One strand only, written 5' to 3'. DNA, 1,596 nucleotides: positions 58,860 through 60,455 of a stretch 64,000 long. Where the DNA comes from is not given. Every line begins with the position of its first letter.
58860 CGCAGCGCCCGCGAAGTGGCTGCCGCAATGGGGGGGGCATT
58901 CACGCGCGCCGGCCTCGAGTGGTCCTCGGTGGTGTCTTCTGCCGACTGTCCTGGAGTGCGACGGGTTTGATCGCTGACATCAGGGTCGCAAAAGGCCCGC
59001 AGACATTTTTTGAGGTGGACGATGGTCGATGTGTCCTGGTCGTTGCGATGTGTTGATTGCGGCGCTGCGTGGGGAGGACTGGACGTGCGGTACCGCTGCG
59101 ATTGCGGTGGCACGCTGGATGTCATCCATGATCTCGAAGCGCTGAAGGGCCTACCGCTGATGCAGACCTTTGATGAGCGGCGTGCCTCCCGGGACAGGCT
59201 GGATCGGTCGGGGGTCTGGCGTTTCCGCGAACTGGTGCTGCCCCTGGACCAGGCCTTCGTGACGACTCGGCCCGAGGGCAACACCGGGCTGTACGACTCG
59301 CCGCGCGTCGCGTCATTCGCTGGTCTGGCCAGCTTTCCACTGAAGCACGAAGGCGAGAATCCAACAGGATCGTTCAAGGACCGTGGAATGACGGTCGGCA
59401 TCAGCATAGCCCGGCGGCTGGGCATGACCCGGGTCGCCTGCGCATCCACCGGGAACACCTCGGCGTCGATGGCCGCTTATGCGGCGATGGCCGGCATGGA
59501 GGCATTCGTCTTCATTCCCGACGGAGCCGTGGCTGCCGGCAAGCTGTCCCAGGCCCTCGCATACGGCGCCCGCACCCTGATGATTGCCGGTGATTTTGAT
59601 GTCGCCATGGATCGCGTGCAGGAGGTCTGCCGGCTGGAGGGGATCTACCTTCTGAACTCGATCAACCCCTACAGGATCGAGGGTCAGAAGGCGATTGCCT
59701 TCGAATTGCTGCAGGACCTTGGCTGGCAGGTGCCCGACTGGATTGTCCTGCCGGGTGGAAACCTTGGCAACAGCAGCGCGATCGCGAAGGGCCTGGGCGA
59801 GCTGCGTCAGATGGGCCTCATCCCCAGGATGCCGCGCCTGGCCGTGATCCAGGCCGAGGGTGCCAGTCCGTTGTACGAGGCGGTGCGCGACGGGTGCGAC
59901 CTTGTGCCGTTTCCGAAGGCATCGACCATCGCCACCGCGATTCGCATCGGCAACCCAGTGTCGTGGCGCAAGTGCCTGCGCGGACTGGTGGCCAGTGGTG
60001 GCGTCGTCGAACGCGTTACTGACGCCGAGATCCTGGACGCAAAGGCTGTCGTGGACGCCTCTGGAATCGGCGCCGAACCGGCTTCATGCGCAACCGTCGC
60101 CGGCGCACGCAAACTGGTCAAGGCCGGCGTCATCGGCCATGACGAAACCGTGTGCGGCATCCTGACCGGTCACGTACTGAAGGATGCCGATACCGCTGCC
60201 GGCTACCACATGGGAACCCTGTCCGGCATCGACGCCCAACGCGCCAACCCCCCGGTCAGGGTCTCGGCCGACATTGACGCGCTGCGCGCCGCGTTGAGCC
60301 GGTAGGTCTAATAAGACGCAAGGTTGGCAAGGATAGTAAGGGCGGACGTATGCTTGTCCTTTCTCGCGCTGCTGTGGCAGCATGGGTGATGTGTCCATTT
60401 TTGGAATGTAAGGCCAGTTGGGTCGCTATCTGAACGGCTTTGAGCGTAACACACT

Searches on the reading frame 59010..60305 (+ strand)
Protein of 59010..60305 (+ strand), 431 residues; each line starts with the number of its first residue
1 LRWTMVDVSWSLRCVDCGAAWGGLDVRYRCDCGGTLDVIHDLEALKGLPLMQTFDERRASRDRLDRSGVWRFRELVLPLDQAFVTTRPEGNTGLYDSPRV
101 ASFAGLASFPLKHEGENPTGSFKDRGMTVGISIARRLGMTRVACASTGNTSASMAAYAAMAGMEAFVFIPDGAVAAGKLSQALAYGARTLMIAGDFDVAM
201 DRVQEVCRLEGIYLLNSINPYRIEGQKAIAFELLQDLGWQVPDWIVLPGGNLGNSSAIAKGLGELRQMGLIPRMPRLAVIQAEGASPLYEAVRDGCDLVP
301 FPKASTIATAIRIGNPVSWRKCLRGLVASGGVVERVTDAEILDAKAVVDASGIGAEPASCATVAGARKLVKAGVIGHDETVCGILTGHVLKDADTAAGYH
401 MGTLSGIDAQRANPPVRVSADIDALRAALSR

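Call 84: search_protein_families(library=pfam, proteins=[window:59010-60305:+], max_evalue=0.0001)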
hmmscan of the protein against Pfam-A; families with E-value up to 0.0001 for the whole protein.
window:59010-60305:+ (431 aa): 1 family
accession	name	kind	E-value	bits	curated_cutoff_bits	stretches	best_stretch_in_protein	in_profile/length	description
PF00291.31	PALP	-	1.5e-60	205.5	35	1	87-387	3-295/295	Pyridoxal-phosphate dependent enzyme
